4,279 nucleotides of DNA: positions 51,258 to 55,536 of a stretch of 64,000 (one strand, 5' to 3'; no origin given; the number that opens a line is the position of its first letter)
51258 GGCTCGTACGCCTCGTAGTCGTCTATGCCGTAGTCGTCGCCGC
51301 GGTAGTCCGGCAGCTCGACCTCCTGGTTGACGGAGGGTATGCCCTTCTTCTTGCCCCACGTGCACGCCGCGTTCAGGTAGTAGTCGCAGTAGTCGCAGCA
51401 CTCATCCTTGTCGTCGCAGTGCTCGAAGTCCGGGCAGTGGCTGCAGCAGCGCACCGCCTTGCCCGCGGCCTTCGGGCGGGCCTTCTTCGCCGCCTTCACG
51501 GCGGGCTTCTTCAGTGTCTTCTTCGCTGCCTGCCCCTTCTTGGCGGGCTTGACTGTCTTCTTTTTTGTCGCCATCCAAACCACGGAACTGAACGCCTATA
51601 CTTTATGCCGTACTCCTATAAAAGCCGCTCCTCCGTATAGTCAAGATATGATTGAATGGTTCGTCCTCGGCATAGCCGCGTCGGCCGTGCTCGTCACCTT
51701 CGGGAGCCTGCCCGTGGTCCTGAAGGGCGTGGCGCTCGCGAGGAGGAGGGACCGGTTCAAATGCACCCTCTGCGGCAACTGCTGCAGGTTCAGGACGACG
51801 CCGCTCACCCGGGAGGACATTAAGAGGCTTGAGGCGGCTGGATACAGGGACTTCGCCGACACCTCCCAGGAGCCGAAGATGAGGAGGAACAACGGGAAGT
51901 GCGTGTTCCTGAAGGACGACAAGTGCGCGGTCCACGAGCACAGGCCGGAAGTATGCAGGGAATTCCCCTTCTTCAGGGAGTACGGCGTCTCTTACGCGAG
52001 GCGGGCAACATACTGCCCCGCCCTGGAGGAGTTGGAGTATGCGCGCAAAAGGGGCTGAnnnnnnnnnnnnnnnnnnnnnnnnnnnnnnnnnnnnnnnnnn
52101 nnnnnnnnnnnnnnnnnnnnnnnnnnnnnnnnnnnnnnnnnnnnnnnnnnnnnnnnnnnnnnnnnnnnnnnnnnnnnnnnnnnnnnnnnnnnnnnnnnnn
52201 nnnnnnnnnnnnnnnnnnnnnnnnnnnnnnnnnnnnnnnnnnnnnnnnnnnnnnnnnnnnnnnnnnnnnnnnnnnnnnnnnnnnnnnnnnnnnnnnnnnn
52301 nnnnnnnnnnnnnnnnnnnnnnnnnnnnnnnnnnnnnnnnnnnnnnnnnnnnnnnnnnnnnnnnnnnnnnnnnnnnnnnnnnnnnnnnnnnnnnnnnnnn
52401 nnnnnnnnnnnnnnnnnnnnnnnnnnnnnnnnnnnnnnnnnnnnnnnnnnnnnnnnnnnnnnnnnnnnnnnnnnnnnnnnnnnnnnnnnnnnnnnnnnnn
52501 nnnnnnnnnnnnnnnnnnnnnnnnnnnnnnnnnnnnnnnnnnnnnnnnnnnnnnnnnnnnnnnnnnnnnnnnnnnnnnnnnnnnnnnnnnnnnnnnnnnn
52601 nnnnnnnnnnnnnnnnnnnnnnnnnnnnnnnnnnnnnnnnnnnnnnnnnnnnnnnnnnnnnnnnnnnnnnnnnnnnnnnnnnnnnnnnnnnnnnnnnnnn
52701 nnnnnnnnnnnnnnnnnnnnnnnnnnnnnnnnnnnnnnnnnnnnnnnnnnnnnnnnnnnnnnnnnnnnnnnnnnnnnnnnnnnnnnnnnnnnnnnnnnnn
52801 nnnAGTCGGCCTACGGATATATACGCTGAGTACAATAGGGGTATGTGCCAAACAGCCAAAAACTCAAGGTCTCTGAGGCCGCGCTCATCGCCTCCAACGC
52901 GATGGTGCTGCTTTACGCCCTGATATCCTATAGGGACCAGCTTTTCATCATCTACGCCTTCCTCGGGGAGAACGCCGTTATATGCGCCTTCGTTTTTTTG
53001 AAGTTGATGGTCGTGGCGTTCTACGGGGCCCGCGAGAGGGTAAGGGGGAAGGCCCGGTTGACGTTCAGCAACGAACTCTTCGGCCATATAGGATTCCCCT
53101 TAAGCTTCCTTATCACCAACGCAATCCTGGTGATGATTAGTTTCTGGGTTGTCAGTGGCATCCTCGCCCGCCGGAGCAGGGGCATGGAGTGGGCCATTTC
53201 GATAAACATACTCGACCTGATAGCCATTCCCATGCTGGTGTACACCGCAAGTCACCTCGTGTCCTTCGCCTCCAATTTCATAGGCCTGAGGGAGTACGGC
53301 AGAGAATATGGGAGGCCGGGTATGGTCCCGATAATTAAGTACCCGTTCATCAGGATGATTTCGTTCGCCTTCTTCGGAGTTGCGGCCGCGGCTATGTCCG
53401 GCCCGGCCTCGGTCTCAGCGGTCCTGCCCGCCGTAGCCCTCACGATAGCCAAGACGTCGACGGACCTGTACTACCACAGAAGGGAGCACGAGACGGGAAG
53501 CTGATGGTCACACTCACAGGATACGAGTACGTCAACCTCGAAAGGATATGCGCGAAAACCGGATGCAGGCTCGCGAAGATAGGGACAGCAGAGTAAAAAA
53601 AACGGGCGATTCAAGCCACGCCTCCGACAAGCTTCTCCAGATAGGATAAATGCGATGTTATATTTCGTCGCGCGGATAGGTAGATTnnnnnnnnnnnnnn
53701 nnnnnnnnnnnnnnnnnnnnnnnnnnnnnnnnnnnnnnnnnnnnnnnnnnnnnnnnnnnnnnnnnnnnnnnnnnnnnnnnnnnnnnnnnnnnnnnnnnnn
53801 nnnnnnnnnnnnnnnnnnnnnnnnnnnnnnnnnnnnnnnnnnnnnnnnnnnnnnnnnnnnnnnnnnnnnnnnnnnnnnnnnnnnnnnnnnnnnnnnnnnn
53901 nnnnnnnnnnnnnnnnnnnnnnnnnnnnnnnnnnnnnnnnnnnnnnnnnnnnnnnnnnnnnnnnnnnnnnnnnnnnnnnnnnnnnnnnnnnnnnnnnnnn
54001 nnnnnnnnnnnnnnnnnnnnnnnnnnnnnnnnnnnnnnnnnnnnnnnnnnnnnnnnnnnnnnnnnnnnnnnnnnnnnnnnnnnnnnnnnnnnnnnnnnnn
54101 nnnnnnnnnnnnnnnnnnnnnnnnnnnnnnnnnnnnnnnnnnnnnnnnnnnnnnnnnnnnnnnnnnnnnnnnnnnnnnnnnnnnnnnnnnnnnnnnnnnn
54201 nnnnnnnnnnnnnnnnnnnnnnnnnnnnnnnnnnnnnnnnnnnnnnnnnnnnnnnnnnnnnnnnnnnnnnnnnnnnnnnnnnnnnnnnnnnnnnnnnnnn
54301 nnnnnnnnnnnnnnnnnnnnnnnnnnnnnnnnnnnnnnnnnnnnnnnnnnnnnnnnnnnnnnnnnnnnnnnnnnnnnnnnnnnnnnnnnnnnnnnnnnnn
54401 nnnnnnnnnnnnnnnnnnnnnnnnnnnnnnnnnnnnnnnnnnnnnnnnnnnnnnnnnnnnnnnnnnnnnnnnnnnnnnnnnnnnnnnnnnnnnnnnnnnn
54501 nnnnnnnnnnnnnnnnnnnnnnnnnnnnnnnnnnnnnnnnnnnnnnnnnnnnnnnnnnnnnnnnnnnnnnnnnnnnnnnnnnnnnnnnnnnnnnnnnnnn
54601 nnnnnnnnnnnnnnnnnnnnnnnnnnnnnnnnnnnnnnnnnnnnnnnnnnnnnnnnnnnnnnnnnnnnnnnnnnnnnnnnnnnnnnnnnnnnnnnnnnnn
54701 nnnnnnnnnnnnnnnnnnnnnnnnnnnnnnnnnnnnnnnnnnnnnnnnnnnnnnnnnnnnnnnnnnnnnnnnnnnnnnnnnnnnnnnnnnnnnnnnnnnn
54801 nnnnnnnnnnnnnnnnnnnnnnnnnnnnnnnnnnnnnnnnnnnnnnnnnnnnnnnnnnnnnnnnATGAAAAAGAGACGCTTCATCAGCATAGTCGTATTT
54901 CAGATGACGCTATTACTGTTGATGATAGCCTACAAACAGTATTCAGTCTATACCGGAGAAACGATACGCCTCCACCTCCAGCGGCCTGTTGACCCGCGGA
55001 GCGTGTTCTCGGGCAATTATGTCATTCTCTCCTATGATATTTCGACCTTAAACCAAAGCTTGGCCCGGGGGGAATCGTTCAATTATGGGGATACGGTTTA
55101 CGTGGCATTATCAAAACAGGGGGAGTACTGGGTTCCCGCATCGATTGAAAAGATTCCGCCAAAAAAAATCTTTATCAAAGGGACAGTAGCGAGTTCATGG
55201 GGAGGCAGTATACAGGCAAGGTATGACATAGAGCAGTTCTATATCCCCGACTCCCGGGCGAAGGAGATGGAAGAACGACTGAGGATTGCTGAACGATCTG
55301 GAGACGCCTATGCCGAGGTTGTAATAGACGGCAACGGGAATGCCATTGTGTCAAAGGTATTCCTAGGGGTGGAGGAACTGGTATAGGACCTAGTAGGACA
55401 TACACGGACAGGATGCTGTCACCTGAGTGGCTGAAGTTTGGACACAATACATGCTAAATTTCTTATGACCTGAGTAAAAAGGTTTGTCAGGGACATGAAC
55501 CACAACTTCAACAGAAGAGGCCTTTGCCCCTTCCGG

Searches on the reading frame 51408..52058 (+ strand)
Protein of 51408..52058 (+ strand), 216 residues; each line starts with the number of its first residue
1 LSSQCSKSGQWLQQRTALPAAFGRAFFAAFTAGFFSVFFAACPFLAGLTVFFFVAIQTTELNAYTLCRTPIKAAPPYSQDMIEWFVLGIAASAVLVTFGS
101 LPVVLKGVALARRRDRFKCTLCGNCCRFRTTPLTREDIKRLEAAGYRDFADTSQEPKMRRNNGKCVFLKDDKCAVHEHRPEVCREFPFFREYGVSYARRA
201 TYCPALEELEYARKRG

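Call 60: search_protein_families(library=pfam, proteins=[window:51408-52058:+])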
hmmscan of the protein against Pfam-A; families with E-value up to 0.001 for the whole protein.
window:51408-52058:+ (216 aa): 1 family
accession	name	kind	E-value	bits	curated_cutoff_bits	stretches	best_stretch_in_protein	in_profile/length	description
PF03692.20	CxxCxxCC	-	4.8e-15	56.5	23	1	118-203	1-84/85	Putative zinc- or iron-chelating domain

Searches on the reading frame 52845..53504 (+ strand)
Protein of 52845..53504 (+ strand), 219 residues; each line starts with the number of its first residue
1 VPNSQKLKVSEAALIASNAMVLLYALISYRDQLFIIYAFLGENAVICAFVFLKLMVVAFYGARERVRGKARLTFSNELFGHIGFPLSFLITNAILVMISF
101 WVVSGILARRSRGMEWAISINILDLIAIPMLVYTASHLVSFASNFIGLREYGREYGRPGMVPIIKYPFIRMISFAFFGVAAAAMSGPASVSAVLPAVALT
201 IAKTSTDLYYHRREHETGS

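Call 60: search_protein_families(library=pfam, proteins=[window:52845-53504:+])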
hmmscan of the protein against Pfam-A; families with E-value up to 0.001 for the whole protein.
window:52845-53504:+ (219 aa): 1 family
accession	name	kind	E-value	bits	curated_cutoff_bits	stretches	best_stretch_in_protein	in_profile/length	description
PF20108.4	DUF6498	-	1.1e-12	48.1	23.7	1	2-217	3-200/207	Family of unknown function (DUF6498)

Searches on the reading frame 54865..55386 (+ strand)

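Call 60: search_protein_families(library=pfam, proteins=[window:54865-55386:+])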
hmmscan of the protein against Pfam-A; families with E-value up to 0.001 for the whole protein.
window:54865-55386:+ (173 aa): 1 family
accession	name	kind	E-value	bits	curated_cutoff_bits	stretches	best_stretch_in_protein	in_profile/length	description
PF14345.11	GDYXXLXY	-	1.6e-29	103.1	27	1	13-163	1-151/153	GDYXXLXY protein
